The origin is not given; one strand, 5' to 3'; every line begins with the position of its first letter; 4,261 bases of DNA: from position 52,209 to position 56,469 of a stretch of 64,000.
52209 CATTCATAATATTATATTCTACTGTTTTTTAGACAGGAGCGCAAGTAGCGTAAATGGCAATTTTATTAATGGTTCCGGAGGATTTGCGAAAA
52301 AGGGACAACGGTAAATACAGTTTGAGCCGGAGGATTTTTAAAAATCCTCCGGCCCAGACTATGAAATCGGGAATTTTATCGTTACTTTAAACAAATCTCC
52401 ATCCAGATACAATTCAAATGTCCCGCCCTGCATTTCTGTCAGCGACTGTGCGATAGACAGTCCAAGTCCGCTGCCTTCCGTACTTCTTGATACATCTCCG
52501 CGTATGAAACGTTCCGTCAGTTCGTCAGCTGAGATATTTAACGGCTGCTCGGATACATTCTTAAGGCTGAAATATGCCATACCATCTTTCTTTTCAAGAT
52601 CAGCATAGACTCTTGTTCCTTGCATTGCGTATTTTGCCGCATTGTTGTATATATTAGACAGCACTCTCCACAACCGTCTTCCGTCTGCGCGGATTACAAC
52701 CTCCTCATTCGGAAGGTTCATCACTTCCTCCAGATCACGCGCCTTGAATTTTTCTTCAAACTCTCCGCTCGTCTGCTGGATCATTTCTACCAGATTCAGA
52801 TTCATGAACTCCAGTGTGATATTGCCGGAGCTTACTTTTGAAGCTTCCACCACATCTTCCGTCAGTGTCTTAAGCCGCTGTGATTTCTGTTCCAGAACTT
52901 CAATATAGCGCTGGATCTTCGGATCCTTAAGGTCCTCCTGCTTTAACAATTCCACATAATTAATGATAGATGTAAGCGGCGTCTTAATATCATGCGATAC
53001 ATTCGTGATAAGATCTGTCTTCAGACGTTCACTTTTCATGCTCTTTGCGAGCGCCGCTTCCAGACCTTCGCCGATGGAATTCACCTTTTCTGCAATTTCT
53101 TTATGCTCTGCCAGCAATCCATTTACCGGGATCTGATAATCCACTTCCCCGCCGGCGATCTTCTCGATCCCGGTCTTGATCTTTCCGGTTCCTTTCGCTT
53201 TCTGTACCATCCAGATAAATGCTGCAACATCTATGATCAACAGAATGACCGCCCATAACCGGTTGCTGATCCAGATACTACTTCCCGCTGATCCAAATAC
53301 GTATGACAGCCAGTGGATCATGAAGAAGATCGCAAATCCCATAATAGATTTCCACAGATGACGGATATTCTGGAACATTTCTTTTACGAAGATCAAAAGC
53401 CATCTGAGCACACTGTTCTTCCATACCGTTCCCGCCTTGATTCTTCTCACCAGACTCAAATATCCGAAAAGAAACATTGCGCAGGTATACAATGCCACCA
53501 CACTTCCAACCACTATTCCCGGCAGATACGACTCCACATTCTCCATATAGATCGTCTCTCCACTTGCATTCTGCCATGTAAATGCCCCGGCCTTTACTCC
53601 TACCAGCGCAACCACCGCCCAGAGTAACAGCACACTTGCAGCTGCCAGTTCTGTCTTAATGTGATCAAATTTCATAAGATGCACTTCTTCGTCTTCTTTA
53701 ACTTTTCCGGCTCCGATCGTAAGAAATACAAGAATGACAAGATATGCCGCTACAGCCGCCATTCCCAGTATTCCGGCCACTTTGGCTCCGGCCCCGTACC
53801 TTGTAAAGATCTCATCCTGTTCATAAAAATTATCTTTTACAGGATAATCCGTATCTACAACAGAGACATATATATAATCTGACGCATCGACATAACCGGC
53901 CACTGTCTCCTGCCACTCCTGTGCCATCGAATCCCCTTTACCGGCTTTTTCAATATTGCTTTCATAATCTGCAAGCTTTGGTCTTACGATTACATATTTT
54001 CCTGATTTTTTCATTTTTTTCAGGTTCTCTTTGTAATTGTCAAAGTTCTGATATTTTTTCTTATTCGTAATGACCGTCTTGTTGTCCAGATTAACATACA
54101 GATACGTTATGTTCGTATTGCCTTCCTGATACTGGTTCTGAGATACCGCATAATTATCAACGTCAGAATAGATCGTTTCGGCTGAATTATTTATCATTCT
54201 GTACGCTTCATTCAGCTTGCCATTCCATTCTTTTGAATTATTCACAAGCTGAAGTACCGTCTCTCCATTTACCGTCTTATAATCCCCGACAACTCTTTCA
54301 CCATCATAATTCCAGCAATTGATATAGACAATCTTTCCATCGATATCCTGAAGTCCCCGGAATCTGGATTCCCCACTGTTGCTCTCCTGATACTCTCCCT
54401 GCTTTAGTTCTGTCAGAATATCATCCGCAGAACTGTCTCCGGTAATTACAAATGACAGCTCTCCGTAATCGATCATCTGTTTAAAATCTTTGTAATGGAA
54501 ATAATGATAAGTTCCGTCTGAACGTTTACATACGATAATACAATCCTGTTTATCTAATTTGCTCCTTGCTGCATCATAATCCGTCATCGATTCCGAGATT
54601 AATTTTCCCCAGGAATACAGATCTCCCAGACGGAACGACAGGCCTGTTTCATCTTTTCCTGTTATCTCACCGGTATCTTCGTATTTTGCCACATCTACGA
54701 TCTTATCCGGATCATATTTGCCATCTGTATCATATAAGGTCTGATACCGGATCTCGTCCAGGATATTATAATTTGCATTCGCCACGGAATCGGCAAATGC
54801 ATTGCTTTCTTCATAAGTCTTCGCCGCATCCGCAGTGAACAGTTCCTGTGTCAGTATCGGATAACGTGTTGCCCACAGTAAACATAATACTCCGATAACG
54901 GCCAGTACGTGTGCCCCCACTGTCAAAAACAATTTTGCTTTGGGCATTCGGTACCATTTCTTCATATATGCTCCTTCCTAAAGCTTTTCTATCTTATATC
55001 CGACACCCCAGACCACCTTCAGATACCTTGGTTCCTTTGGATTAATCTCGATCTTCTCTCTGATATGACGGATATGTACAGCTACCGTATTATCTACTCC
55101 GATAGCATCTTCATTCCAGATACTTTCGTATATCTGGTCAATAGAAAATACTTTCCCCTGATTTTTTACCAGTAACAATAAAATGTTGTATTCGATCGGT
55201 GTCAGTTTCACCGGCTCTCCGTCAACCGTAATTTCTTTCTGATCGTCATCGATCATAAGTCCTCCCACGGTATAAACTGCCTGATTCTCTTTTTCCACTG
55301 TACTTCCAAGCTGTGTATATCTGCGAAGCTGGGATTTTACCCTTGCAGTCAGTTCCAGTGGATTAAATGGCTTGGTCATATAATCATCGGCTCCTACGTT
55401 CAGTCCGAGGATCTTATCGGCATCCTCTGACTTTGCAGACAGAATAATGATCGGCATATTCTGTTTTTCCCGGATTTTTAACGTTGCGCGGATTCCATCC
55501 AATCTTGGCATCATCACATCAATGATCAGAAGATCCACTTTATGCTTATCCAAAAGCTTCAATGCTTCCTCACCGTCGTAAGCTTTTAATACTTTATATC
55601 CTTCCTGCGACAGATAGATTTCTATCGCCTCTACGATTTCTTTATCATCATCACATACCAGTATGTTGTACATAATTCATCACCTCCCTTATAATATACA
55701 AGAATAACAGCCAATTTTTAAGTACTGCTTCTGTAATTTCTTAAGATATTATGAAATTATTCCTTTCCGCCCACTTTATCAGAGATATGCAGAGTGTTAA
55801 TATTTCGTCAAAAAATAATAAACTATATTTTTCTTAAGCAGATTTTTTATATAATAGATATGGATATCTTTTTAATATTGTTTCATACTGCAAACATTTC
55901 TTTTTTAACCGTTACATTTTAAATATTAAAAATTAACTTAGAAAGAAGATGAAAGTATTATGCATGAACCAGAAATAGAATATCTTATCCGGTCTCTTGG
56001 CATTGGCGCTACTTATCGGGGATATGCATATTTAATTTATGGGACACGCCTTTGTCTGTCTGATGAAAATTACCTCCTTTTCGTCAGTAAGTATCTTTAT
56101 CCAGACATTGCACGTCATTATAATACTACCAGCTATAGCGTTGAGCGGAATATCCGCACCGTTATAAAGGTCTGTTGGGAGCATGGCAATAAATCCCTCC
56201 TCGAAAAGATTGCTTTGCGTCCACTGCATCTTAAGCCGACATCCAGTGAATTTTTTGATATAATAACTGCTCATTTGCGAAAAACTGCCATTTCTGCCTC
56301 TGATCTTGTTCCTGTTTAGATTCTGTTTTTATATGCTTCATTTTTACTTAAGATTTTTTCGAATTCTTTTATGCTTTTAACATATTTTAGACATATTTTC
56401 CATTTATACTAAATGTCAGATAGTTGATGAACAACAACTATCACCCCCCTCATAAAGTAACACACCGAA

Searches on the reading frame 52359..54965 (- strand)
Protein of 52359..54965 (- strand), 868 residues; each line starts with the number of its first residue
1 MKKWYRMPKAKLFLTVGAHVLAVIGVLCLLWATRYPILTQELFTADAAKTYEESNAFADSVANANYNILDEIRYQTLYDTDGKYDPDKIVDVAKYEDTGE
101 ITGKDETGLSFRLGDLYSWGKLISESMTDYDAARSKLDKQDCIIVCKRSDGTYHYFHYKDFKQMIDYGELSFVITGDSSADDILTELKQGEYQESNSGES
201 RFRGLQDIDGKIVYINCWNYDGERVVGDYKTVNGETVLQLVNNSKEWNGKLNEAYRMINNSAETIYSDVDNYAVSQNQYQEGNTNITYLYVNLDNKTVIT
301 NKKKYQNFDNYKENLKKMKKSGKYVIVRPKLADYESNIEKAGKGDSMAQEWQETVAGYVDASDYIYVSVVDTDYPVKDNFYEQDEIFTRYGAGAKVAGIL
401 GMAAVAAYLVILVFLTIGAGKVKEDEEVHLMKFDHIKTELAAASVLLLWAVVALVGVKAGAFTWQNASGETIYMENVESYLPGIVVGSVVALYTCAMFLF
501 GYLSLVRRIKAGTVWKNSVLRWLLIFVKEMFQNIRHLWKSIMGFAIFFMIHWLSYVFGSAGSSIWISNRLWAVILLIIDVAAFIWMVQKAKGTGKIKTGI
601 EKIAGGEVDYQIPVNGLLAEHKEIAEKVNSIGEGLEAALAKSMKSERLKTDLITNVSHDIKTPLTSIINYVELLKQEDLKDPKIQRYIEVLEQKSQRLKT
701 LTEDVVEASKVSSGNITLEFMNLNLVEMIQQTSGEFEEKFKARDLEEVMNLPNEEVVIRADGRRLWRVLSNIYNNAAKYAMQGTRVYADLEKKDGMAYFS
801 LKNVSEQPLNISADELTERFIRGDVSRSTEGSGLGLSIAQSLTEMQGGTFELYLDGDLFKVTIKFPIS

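Call 34: search_protein_families(library=ncbifam, proteins=[window:52359-54965:-], max_evalue=0.00001)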
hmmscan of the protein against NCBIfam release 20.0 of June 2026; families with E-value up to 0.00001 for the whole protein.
window:52359-54965:- (868 aa): 57 families (the best 25 are shown)
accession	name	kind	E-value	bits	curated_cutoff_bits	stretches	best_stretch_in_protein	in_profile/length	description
NF033091.0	HK_VanS_ACDEFG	equivalog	2e-49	168.3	400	1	574-866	3-293/293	vancomycin resistance histidine kinase VanS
NF046044.1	PnpS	equivalog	7e-37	127.3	400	1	642-851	163-374/390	two-component system histidine kinase PnpS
NF033092.0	HK_WalK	equivalog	5.2e-34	117.8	725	1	643-850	366-576/594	cell wall metabolism sensor histidine kinase WalK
TIGR02966.1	phoR_proteo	equivalog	6.2e-34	117.5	334.2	1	644-842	109-309/333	phosphate regulon sensor histidine kinase PhoR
NF047465.1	hybrid_HK_LvrA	exception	2.5e-31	108.5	1200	1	643-864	196-421/819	hybrid histidine kinase/response regulator LvrA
NF047874.1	MASE3_PAS_HK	subfamily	2.6e-30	105.8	560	1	628-852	384-609/655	MASE3 domain-containing sensor histidine kinase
NF040691.1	MtrAB_MtrB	equivalog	1.8e-29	103.1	450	1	573-852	196-476/507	MtrAB system histidine kinase MtrB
NF012163.2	BaeS_SmeS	equivalog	1.9e-27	96.3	500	1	571-851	170-441/457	sensor histidine kinase efflux regulator BaeS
TIGR01386.1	cztS_silS_copS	subfamily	8e-27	94.3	292.55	1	571-853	168-444/457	heavy metal sensor histidine kinase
NF041735.1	hist_kin_RppB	equivalog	1.2e-25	90.2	400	1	650-852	217-423/438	two-component system sensor histidine kinase RppB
TIGR02956.1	TMAO_torS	equivalog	2e-24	85.8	676.5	1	620-852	435-666/967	TMAO reductase system sensor histidine kinase/response regulator TorS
NF041947.1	LuxQ_Vibrio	equivalog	3.8e-24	84.6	1200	1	636-852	459-680/843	quorum-sensing autoinducer 2 sensor kinase/phosphatase LuxQ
NF007837.0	PRK10549.1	equivalog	2.8e-23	82.3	603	1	594-850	193-440/466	envelope stress sensor histidine kinase BaeS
NF008312.0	PRK11100.1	equivalog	5.1e-23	81.6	356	1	564-852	184-458/477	two-component system sensor histidine kinase CreC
NF038297.2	hybrid_HK_HrmK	equivalog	9.5e-23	80.7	725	1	641-852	227-441/607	hybrid histidine kinase/response regulator HrmK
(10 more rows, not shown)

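Call 35: search_protein_families(library=pfam, proteins=[window:52359-54965:-], max_evalue=0.001)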
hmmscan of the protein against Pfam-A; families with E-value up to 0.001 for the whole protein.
window:52359-54965:- (868 aa): 2 families
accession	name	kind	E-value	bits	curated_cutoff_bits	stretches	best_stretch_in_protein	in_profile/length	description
PF00512.31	HisKA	-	1.3e-15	57.7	26.9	1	649-714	2-66/66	His Kinase A (phospho-acceptor) domain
PF02518.31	HATPase_c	-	1.8e-10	41.7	26.4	1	761-852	2-93/111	Histidine kinase-, DNA gyrase B-, and HSP90-like ATPase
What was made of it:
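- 52359..54965 (-): Histidine kinase of 868 aa. It has a VanS-like kinase core and an uncharacterised N-terminal sensor region of about 570 aa. Calls 34 and 35.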

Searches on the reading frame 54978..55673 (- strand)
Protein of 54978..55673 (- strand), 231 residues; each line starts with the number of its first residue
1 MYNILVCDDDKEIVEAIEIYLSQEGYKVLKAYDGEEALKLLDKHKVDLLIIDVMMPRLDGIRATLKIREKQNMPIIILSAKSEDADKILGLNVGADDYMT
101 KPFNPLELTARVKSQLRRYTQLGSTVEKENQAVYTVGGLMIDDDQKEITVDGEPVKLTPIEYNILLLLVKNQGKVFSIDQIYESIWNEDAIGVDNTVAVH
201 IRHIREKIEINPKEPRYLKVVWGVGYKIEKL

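Call 34: search_protein_families(library=ncbifam, proteins=[window:54978-55673:-], max_evalue=0.00001)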
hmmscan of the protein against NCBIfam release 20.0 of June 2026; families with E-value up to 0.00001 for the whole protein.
window:54978-55673:- (231 aa): 94 families (the best 25 are shown)
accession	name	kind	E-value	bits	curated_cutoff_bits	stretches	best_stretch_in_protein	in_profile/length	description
NF033117.2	vanR_ACDEGLN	exception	3.1e-86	288.6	350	1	4-229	1-226/226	VanR-ABDEGLN family response regulator transcription factor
NF033120.0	vanR_FM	exception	5.4e-79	265.1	460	1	3-228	5-229/231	vancomycin resistance response regulator transcription factor, VanR-F/VanR-M family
NF000401.1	vanR-A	exception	3.5e-69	232.7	500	1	3-230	4-231/231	vancomycin resistance response regulator transcription factor VanR-A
NF000404.1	vanR-D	exception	1.2e-67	227.9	500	1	3-230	4-232/232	vancomycin resistance response regulator transcription factor VanR-D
NF000403.1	vanR-C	exception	1.5e-66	224.3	480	1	3-230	4-231/231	vancomycin resistance response regulator transcription factor VanR-C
NF045944.1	ResRegRpaBCyano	equivalog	1e-62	211.5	330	1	5-229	1-228/229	response regulator transcription factor RpaB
NF040689.1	MtrAB_MtrA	equivalog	3.5e-61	206.3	300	1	4-228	1-218/219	MtrAB system response regulator MtrA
NF040534.1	resp_reg_YycF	equivalog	9.8e-61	204.9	340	1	3-229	2-228/231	response regulator YycF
NF053854.1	RespRegPhoBBctds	equivalog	1e-58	198.4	270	1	4-226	1-222/225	two-component system response regulator PhoB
TIGR02154.1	PhoB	equivalog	2.8e-54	183.8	296.2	1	3-228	4-225/226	phosphate regulon transcriptional regulator PhoB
NF041733.1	resp_reg_CseB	equivalog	8.4e-54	182.3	350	1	3-229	2-227/228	two-component system response regulator CseB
NF007005.1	PRK09468.1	equivalog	4.8e-53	180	331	1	3-226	5-229/237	osmolarity response regulator transcription factor OmpR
NF041209.1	resp_regPieR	equivalog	8e-52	176.2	450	1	4-229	3-228/231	two component system response regulator PieR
NF008296.0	PRK11083.1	equivalog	9.3e-52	175.7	273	1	3-229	5-226/228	two-component system response regulator CreB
NF008199.0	PRK10955.1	equivalog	1e-48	166.3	341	1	1-227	1-227/232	envelope stress response regulator transcription factor CpxR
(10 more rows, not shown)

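Call 35: search_protein_families(library=pfam, proteins=[window:54978-55673:-], max_evalue=0.001)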
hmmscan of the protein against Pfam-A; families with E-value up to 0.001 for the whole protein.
window:54978-55673:- (231 aa): 2 families
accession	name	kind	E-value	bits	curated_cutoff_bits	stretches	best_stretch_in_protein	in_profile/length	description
PF00072.30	Response_reg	-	1.5e-31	109.3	30.2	1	4-113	1-111/111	Response regulator receiver domain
PF00486.34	Trans_reg_C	-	3.9e-25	88.2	26.2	1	152-227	1-76/77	Transcriptional regulatory protein, C terminal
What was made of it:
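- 54978..55673 (-): OmpR/PhoB-family response regulator, VanR-like. It is the candidate activator of the sRNA promoters. NCBIfam NF033117 at 288.6 bits (cut-off 350) and Pfam Response_reg plus Trans_reg_C (calls 34 and 35).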

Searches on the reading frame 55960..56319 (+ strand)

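Call 34: search_protein_families(library=ncbifam, proteins=[window:55960-56319:+], max_evalue=0.00001)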
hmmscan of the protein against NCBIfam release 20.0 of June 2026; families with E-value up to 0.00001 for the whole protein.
window:55960-56319:+ (119 aa): 1 family
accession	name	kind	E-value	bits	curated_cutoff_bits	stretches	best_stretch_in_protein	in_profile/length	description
TIGR02875.1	spore_0_A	equivalog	1.7e-22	80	200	1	4-109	150-258/262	sporulation transcription factor Spo0A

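Call 35: search_protein_families(library=pfam, proteins=[window:55960-56319:+], max_evalue=0.001)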
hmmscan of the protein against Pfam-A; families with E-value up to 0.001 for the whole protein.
window:55960-56319:+ (119 aa): 1 family
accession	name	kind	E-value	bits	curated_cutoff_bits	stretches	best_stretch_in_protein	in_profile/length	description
PF08769.17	Spo0A_C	-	1e-29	103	25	1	6-106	1-104/104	Sporulation initiation factor Spo0A C terminal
